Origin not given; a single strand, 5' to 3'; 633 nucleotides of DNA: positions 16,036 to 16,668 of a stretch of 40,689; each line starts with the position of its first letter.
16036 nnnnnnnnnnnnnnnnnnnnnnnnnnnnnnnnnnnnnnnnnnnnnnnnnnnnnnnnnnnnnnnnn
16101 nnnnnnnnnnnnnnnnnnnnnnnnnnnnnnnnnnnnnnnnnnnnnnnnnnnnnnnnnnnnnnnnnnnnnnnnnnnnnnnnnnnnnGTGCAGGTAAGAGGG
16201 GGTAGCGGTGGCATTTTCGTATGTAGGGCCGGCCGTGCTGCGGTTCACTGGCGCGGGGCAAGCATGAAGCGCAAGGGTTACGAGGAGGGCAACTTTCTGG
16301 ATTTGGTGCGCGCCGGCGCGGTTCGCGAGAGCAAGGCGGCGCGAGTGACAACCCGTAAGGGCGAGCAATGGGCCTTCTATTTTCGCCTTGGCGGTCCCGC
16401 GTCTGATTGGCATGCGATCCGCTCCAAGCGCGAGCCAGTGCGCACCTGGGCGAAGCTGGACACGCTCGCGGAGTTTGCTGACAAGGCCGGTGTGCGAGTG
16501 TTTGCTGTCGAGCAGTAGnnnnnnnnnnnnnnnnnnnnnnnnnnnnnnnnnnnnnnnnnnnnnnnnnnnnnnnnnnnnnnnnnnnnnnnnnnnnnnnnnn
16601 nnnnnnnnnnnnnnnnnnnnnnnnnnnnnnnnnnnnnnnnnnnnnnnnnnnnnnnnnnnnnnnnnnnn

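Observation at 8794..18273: Six arrays of an 8-bp periodic repeat T(A/G)ACGAA(A/T) at two loci 8 kb apart: a parH-like centromere/operator network with promoters built into the repeats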

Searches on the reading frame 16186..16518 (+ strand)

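Call 10: search_protein_families(library=pfam, proteins=[window:16186-16518:+], max_evalue=0.01)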
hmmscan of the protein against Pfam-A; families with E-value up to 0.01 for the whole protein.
window:16186-16518:+ (110 aa): 0 families

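Call 24: search_protein_families(library=phrogs, proteins=[window:16186-16518:+], max_evalue=0.01)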
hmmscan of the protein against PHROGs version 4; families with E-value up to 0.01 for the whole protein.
window:16186-16518:+ (110 aa): 2 families
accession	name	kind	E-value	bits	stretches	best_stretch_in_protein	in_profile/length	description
phrog_22090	-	unknown function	5.9e-18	65.9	1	29-109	2-78/79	-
phrog_4595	-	unknown function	0.0006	20.7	1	34-108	8-78/87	-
